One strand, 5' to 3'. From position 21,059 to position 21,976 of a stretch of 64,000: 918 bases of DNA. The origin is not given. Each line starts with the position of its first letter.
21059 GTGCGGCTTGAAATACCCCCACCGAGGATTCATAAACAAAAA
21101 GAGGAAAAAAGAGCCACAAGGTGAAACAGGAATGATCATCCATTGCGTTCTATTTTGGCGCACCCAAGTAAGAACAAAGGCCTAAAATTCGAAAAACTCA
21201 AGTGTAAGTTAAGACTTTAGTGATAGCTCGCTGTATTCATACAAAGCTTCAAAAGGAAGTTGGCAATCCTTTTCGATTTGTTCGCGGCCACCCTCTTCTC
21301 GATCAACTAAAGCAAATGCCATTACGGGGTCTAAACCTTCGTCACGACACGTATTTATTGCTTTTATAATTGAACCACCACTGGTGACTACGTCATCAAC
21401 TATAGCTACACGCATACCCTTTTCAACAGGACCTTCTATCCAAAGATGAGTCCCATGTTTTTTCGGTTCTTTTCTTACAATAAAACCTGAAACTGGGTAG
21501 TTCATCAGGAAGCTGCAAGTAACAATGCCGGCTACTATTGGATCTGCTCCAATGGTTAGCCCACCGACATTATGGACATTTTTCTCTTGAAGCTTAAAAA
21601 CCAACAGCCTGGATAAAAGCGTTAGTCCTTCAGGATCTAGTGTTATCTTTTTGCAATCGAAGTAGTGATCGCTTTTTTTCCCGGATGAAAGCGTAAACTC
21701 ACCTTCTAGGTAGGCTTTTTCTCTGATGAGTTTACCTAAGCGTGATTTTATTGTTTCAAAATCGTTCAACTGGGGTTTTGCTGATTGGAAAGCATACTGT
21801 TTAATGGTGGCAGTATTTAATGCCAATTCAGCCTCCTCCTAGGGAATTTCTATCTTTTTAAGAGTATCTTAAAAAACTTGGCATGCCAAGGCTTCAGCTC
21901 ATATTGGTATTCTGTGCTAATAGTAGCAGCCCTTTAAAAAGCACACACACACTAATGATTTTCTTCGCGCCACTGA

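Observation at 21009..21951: AT-rich PRTase-gene insertion splitting a four-subunit group-3b hydrogenase operon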

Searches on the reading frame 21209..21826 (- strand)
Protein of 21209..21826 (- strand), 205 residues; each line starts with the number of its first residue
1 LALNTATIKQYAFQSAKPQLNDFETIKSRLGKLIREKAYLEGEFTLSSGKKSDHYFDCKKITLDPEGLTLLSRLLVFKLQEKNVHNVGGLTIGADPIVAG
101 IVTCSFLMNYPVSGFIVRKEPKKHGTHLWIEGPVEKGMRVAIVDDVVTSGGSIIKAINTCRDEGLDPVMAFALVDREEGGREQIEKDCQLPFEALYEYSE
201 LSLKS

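Call 5: search_protein_families(library=pfam, proteins=[window:21209-21826:-])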
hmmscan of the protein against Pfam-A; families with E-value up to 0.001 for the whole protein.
window:21209-21826:- (205 aa): 1 family
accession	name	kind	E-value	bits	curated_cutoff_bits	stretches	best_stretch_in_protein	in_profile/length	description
PF00156.33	Pribosyltran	-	2.7e-06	27.2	26.3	1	132-185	82-135/158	Phosphoribosyl transferase domain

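Call 8: find_encoding_contigs(protein=window:21209-21826:-, flank=10000, max_places=10)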
Protein window:21209-21826:- (205 aa): 3 contigs read that carry it; 2 places shown.
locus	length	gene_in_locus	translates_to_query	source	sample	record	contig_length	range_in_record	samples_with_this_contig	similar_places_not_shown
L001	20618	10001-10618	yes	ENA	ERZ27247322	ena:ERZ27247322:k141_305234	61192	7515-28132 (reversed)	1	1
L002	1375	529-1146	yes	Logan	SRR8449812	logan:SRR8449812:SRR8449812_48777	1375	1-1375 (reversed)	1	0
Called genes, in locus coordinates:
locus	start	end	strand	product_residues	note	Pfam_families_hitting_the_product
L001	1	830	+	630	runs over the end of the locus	PF01134:GIDA, PF07992:Pyr_redox_2 (faint), PF12831:FAD_oxidored (weak), PF21680:GIDA_C_1st, PF13932:SAM_GIDA_C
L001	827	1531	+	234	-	PF02527:GidB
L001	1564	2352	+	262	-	PF10609:ParA, PF00142:Fer4_NifH (weak), PF01656:CbiA, PF02374:ArsA_ATPase (weak), PF06564:CBP_BcsQ, PF09140:MipZ, PF13614:AAA_31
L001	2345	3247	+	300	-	PF02195:ParB_N, PF17762:HTH_ParB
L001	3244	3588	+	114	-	PF03259:Robl_LC7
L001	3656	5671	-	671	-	PF00912:Transgly, PF00905:Transpeptidase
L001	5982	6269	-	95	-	PF02583:Trns_repr_metal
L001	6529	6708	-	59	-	-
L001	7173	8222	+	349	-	PF13183:Fer4_8 (faint), PF13187:Fer4_9 (faint), PF13534:Fer4_17 (faint), PF12797:Fer4_2 (faint), PF00037:Fer4 (faint), PF13237:Fer4_10 (faint), PF17179:Fer4_22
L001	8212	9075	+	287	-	PF00970:FAD_binding_6 (weak), PF00175:NAD_binding_1, PF10418:DHODB_Fe-S_bind (weak)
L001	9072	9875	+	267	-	PF01058:Oxidored_q6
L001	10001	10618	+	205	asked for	PF00156:Pribosyltran (weak)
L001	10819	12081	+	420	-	PF27537:HoxH (weak), PF00374:NiFeSe_Hases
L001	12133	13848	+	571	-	PF01558:POR, PF01855:POR_N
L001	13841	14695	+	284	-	PF02775:TPP_enzyme_C, PF12367:PFO_beta_C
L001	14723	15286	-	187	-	PF07998:Peptidase_M54, PF00413:Peptidase_M10 (weak)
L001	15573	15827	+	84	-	-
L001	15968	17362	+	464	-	-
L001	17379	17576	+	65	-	PF02915:Rubrerythrin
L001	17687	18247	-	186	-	-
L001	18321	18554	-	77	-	-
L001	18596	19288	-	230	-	PF01507:PAPS_reduct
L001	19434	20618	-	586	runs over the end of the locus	PF20446:ABC_N, PF09818:ABC_ATPase, PF21117:MRB1590_C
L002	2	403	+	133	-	?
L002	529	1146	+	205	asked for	PF00156:Pribosyltran (weak)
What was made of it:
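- Checked: Gamma and delta overlap by 4 nt if delta starts at 22755, as it was called on the identical contig L001 (call 8).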

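Call 9: find_homologous_proteins(query=window:21209-21826:-)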
Query window:21209-21826:- (205 aa): 5237 proteins with E <= 0.001 among 5412 candidates; the best 120 are listed.
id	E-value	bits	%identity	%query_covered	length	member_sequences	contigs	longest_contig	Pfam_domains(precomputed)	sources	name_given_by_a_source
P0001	3.1e-131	453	100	100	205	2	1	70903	PF00156.34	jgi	-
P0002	1.4e-74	268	64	95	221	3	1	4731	-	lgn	-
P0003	2.1e-73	264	66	87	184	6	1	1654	PF00156.34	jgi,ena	-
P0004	3.7e-73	264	65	87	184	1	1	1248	-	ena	-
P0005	1.1e-72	262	67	89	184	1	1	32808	PF00156.34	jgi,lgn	-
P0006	1.2e-72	262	62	89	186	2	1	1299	PF00156.34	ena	-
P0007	2.4e-72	261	64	90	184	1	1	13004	PF00156.34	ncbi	-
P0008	4.3e-72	260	64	89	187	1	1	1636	-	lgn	-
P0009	1.3e-71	259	65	89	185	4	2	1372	PF00156.34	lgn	-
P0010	7.6e-71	256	64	89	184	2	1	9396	-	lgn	-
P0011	9.3e-71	256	64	88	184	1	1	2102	PF00156.34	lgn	-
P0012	1.1e-70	256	64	89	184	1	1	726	PF00156.34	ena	-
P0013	1.2e-70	255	65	87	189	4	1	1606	PF00156.34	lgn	-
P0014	1.4e-70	255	63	89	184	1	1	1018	PF00156.34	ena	-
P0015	2.1e-70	255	63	89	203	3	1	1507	PF00156.34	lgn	-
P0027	1.6e-68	249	66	84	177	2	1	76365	PF00156.34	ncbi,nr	ncbi:MAG: orotate phosphoribosyltransferase [Gaiellales bacterium]|nr:MAG: orotate phosphoribosyltra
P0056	7.0e-59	217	56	91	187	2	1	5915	PF00156.34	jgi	jgi:orotate phosphoribosyltransferase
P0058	2.4e-58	215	54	95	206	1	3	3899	PF00156.34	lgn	-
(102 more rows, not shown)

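Call 15: find_encoding_contigs(protein=P0005, flank=6000, max_places=3)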
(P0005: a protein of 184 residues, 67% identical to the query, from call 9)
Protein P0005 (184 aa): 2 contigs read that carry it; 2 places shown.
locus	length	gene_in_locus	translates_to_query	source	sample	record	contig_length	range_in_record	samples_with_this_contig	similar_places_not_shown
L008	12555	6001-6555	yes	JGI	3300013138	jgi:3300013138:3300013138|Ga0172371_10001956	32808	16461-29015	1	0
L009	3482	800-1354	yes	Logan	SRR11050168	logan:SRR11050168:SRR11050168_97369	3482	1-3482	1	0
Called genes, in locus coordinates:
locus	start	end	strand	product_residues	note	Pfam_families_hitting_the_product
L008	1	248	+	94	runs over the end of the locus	PF03259:Robl_LC7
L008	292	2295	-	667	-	PF00912:Transgly, PF00905:Transpeptidase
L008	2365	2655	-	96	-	PF02583:Trns_repr_metal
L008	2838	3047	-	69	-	-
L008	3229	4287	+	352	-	PF12838:Fer4_7 (faint), PF13183:Fer4_8 (faint), PF13187:Fer4_9 (faint), PF13484:Fer4_16 (faint), PF13534:Fer4_17 (faint), PF00037:Fer4 (faint), PF13237:Fer4_10 (faint), PF17179:Fer4_22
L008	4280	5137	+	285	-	PF00175:NAD_binding_1, PF10418:DHODB_Fe-S_bind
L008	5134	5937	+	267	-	PF01058:Oxidored_q6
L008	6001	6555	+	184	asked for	PF00156:Pribosyltran (weak)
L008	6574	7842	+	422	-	PF27537:HoxH (weak), PF00374:NiFeSe_Hases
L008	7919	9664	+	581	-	PF01558:POR, PF01855:POR_N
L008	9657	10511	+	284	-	PF02775:TPP_enzyme_C, PF12367:PFO_beta_C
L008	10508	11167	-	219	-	PF07998:Peptidase_M54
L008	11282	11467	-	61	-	-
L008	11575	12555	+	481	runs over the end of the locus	-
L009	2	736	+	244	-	?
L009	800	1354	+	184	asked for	PF00156:Pribosyltran (weak)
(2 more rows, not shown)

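Call 16: find_encoding_contigs(protein=P0002, flank=6000, max_places=3)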
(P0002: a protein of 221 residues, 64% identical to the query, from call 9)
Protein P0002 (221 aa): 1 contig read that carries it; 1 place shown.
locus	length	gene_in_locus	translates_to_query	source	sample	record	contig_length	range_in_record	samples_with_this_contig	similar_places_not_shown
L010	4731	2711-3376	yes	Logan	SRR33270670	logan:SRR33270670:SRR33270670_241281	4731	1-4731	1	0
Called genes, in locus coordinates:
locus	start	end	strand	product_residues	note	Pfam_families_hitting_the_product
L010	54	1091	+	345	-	PF13484:Fer4_16 (faint), PF13187:Fer4_9 (faint), PF13534:Fer4_17 (faint), PF25160:LdpA_Fe-S-bd (faint), PF12797:Fer4_2 (faint), PF13237:Fer4_10 (faint), PF17179:Fer4_22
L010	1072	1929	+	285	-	PF00970:FAD_binding_6 (weak), PF00175:NAD_binding_1, PF10418:DHODB_Fe-S_bind (weak)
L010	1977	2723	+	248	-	PF01058:Oxidored_q6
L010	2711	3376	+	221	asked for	-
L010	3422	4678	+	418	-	PF27537:HoxH (faint), PF00374:NiFeSe_Hases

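Call 17: find_encoding_contigs(protein=P0027, flank=6000, max_places=3)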
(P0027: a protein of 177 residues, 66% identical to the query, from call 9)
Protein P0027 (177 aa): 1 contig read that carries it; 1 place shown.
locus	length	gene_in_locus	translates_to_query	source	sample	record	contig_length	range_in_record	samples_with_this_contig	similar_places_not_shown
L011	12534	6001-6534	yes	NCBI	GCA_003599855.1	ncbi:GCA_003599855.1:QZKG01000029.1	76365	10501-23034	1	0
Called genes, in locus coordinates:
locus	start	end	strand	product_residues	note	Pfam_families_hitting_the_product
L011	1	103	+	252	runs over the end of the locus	PF00142:Fer4_NifH (faint), PF01656:CbiA, PF06564:CBP_BcsQ, PF09140:MipZ (weak), PF10609:ParA (weak), PF13614:AAA_31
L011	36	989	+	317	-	PF02195:ParB_N, PF17762:HTH_ParB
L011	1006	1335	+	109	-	PF03259:Robl_LC7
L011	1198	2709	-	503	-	PF17210:SdrD_B (faint), PF13620:CarboxypepD_reg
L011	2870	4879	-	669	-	PF00912:Transgly, PF00905:Transpeptidase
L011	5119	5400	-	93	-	PF02583:Trns_repr_metal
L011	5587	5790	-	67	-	-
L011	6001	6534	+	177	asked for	PF00156:Pribosyltran (weak)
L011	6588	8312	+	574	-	PF01558:POR, PF01855:POR_N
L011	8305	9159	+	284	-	PF02775:TPP_enzyme_C, PF12367:PFO_beta_C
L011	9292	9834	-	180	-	PF07998:Peptidase_M54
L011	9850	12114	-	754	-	PF03176:MMPL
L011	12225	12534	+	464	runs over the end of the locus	-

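Call 32: find_encoding_contigs(protein=P0056, flank=6000, max_places=3)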
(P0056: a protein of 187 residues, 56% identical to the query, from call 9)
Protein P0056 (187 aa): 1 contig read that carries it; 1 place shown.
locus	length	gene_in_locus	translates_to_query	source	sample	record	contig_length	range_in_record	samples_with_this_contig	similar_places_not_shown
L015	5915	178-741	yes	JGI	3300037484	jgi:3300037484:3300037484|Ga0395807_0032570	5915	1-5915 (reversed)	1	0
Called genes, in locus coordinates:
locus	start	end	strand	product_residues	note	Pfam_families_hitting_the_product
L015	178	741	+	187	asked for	PF00156:Pribosyltran (weak)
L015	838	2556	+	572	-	PF01558:POR, PF01855:POR_N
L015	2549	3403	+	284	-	PF02775:TPP_enzyme_C, PF12367:PFO_beta_C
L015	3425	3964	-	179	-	PF07998:Peptidase_M54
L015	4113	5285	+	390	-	PF04055:Radical_SAM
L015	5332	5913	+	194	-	?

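Call 33: find_encoding_contigs(protein=P0058, flank=6000, max_places=3)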
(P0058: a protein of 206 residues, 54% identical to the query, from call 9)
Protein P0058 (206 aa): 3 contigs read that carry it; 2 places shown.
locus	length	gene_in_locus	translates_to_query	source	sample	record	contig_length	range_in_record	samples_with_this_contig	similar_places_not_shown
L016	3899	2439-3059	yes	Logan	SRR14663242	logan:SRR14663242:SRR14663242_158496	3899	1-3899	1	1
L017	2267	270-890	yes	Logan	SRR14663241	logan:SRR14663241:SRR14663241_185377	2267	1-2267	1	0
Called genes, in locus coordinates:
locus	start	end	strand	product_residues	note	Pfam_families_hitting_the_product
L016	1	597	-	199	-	?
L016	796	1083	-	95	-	PF02583:Trns_repr_metal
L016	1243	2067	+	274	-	PF08902:DUF1848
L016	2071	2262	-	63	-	-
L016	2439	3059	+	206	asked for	PF00156:Pribosyltran (weak)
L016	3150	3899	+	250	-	?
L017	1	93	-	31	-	?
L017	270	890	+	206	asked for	PF00156:Pribosyltran (weak)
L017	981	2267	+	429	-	?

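Call 40: find_related_loci(query=window:21209-21826:-, collection=viral_contigs, flank=5000)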
Query window:21209-21826:- (205 aa) in viral_contigs; peptide patterns used: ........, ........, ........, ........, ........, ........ (x = any residue, [..] = any of these).
1 stretches matched a pattern; 1 encode a relative of the query (tblastn E <= 1e-3); 1 distinct loci.
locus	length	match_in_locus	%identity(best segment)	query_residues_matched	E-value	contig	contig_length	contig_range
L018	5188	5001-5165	33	128-175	1e-4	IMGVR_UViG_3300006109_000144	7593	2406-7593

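Call 41: search_dna_similar(query=window:21209-21826:-, collection=phages, mode=protein, max_rows=10)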
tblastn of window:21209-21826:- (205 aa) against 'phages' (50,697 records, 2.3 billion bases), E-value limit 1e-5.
Records with a match: 24; places in all: 24; records where one place covers at least 80% of the query: 14.
Best place of each record, by identity: <60% 24.
By first word of the organism name: Marine 6; Prochlorococcus 6; Listeria 5; Staphylococcus 3; Acinetobacter 2; uncultured 1; Bacteriophage 1.
By host as written in the record: - 11; Listeria monocytogenes 5; Prochlorococcus sp. NATL1A 4; Staphylococcus aureus 2; Prochlorococcus marinus NATL2A 1; Staphylococcus pseudintermedius 1.
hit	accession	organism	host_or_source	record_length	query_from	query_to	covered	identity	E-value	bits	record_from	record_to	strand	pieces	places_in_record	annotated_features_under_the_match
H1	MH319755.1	Marine virus AG-345-L05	single cell amplified by WGA-X; seawater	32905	13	201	92%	39.6%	2e-36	140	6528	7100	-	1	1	record has no annotation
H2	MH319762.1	Marine virus AG-345-O18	single cell amplified by WGA-X; seawater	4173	26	201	86%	41.7%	1e-36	140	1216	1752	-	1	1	record has no annotation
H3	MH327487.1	Marine virus AG-341-P01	single cell amplified by WGA-X; seawater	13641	26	201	86%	41.7%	1e-36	140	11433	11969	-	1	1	record has no annotation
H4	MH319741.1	Marine virus AG-345-E15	single cell amplified by WGA-X; seawater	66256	38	202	80%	43.5%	5e-30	121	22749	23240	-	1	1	record has no annotation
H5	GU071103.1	Prochlorococcus phage P-SSM7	Prochlorococcus sp. NATL1A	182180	23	201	87%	38.3%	1e-31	126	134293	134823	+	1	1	orotate phosphoribosyltransferase | hypothetical protein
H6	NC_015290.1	Prochlorococcus phage P-SSM7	Prochlorococcus sp. NATL1A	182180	23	201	87%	38.3%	1e-31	126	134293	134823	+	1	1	phosphoribosyl transferase | hypothetical protein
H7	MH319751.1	Marine virus AG-345-F15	single cell amplified by WGA-X; seawater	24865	20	201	89%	37.6%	1e-29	120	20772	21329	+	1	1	record has no annotation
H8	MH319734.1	Marine virus AG-345-E02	single cell amplified by WGA-X; seawater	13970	32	201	83%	37.1%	2e-26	111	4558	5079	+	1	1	record has no annotation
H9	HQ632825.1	Prochlorococcus phage P-SSM5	Prochlorococcus marinus NATL2A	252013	32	201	83%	36.6%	5e-27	112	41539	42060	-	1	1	orotate phosphoribosyltransferase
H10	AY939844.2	Prochlorococcus phage P-SSM2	Prochlorococcus sp. NATL1A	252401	32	201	83%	36.6%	6e-27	112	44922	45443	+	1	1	orotate phosphoribosyltransferase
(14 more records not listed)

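Call 42: search_dna_similar(query=window:21209-21826:-, collection=plasmids, mode=protein, max_rows=10)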
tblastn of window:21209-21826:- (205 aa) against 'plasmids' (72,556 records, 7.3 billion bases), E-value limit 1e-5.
Records with a match: 67; places in all: 69; records where one place covers at least 80% of the query: 20.
Best place of each record, by identity: <60% 67.
By first word of the organism name: Streptomyces 12; Rhizobium 7; Paracoccus 5; Acinetobacter 4; Sinorhizobium 4; Sphingomonas 3; Bacillus 3; Saprospira 3; Caballeronia 2; Arthrobacter 2; and 21 more.
By predicted mobility (MOB-suite, as given by PLSDB): non-mobilizable 44; mobilizable 13; conjugative 10.
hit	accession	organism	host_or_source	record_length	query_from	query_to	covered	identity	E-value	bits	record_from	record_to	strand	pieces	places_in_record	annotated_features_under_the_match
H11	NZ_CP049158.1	Caballeronia sp. SBC1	whole organism,soil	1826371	6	201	96%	33.2%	6e-20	94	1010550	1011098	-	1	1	none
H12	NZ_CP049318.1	Caballeronia sp. SBC2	whole organism,soil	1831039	6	201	96%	33.2%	6e-20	94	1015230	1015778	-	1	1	none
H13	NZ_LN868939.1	Nocardia farcinica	not known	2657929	17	203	91%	34.8%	9e-24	105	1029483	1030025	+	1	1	none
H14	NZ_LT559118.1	Nonomuraea gerenzanensis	-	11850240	34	203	83%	37.6%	7e-27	114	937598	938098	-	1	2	none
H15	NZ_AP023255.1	Mesorhizobium sp. 131-3-5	Lotus japonicus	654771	27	179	75%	41.4%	3e-23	103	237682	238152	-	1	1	pyrE: orotate phosphoribosyltransferase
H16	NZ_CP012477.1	Arthrobacter sp. ERGS1:01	single,stream water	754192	27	204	87%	33.9%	3e-27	114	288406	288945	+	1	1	pyrE: orotate phosphoribosyltransferase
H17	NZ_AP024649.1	Arthrobacter sp. StoSoilB13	-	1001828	29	203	85%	34.5%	5e-27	114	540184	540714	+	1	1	none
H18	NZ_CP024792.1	Nostoc flagelliforme CCNUN1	cell culture,desert soil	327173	21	184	80%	36.5%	1e-16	84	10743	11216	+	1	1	pyrE: orotate phosphoribosyltransferase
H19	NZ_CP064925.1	Acaryochloris marina S15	cell culture,surface of Pikea pinnata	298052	27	201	85%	33.1%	2e-14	78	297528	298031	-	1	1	pyrE: orotate phosphoribosyltransferase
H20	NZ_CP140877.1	Rhizobium beringeri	Trifolium pratense,whole organism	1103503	13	201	92%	30.5%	1e-11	70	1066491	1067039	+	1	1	record has no annotation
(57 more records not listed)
